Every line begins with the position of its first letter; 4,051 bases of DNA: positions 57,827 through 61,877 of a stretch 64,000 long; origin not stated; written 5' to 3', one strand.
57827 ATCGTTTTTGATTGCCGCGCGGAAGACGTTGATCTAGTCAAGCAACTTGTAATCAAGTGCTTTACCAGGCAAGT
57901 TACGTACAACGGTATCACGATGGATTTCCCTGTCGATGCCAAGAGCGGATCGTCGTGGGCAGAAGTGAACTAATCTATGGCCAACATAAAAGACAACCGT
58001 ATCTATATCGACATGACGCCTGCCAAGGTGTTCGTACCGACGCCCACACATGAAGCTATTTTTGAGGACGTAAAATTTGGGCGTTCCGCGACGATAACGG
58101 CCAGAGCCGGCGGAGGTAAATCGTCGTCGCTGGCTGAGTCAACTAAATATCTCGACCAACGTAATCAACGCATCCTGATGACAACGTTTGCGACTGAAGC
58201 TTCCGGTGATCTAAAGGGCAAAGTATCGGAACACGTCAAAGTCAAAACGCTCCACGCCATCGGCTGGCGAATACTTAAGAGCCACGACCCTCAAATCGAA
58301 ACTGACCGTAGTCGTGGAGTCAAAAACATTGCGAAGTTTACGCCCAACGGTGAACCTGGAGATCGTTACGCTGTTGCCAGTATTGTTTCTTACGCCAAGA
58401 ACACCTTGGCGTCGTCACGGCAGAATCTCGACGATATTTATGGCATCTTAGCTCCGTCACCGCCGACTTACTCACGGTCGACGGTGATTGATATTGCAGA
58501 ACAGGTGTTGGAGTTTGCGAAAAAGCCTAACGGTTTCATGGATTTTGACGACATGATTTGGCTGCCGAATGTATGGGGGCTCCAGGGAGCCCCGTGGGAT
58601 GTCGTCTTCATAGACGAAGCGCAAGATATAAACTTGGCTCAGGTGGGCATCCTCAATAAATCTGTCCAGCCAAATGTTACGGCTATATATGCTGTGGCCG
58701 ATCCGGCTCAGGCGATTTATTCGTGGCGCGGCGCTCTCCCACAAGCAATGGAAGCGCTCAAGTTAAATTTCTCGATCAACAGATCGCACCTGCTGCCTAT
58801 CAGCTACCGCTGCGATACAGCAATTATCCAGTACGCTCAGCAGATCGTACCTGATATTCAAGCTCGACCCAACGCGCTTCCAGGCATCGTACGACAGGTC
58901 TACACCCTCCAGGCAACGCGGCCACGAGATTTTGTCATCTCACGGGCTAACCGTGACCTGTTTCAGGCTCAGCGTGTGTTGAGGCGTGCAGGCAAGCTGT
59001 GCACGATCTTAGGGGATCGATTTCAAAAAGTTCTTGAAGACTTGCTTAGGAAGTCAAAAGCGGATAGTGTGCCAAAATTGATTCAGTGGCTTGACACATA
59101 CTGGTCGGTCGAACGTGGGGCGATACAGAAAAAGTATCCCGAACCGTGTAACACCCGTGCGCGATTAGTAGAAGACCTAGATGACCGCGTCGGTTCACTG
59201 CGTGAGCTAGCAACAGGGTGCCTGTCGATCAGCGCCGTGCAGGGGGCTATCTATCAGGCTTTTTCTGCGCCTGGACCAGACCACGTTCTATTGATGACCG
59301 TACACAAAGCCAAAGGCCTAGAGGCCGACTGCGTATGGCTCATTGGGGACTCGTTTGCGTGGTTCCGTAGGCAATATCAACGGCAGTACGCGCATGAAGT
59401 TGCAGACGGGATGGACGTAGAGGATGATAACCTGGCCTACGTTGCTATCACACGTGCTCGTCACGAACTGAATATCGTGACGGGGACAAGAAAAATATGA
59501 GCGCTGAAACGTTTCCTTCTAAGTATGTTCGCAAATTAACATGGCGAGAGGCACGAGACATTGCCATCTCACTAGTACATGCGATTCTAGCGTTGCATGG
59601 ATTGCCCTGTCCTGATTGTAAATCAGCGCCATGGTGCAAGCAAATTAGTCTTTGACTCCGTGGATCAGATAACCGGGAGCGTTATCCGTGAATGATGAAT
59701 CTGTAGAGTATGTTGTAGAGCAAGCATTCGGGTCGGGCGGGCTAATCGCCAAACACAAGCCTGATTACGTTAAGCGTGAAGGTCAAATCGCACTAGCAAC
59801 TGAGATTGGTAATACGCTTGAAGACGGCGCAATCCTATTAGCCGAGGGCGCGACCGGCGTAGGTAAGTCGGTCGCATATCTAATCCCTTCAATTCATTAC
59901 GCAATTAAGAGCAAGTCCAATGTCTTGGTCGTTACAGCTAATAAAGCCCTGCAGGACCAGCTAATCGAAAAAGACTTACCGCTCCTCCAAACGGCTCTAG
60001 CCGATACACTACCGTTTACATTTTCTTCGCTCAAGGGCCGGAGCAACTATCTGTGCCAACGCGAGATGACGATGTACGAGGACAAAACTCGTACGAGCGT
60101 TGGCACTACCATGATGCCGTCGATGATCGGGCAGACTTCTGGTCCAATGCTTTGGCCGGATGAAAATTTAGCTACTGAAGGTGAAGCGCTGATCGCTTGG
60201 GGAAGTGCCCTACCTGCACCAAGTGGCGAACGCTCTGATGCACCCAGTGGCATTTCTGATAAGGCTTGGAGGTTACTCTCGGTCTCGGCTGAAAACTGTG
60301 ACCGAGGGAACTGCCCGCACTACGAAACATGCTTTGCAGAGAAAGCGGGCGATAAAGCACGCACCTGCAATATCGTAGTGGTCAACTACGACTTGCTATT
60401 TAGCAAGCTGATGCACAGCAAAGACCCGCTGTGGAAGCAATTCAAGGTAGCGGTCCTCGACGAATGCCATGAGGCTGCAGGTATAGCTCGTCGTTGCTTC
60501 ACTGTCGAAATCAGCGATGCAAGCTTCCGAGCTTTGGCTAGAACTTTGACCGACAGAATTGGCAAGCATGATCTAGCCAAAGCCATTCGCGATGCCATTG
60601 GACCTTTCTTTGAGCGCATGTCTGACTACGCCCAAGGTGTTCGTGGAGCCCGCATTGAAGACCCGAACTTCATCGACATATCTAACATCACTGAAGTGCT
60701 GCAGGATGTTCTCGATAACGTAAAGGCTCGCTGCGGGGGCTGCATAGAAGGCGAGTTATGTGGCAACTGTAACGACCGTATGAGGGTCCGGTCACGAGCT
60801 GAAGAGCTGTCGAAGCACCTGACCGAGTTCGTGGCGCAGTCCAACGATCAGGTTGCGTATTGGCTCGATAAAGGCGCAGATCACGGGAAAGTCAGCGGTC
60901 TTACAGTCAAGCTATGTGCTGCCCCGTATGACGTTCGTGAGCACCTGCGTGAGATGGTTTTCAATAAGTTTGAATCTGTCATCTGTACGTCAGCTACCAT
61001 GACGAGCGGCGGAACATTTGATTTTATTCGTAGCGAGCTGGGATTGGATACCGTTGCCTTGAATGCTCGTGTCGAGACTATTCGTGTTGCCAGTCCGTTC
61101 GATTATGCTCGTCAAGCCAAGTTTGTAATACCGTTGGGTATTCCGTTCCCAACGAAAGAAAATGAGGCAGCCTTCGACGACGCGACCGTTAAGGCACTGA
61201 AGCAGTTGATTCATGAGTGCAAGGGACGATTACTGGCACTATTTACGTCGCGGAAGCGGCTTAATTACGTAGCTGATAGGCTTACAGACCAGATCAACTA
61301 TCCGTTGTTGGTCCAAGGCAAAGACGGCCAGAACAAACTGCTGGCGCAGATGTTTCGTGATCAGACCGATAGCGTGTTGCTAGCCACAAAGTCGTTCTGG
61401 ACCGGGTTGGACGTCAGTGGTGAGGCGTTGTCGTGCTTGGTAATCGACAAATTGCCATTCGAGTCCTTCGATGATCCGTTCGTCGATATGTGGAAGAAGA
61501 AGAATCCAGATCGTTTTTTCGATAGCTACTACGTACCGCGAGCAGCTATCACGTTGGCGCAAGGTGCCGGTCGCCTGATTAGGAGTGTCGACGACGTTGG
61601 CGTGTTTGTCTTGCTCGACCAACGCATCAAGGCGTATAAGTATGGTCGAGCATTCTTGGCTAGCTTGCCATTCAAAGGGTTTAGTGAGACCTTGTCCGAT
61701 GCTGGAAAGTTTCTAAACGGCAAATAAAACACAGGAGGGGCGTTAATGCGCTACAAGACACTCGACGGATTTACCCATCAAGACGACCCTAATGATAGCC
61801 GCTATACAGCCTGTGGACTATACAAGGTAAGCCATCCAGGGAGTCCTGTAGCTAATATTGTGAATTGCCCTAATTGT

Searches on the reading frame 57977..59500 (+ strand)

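Call 16: search_protein_families(library=phrogs, proteins=[window:57977-59500:+], max_evalue=0.00001)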
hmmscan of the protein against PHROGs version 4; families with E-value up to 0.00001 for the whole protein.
window:57977-59500:+ (507 aa): 1 family
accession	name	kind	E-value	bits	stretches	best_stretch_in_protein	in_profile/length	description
phrog_1967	-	DNA, RNA and nucleotide metabolism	2.5e-73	248.9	1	13-506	145-672/776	DNA helicase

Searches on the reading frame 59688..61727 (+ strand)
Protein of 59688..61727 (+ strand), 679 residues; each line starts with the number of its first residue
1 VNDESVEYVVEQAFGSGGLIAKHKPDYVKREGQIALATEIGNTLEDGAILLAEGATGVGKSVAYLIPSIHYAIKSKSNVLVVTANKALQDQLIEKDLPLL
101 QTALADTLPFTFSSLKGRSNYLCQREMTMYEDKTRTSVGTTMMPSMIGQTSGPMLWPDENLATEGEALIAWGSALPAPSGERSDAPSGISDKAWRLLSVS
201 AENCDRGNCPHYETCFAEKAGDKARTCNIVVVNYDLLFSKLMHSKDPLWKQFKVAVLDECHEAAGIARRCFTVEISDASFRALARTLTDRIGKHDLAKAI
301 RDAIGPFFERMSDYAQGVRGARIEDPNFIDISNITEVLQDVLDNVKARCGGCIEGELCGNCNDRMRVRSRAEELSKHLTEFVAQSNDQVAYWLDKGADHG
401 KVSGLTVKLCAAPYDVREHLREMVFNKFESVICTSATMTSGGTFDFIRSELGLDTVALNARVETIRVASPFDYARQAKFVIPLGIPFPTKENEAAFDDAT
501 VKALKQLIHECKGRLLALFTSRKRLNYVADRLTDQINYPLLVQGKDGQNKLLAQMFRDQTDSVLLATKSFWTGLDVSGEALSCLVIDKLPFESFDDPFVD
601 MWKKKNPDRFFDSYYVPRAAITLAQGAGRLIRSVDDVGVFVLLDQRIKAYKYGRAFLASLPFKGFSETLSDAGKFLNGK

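Call 16: search_protein_families(library=phrogs, proteins=[window:59688-61727:+], max_evalue=0.00001)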
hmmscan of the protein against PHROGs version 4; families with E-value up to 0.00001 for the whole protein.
window:59688-61727:+ (679 aa): 1 family
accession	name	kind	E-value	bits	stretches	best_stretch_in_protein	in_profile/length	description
phrog_2488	-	DNA, RNA and nucleotide metabolism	3.4e-64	218.6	1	27-648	19-558/579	DNA helicase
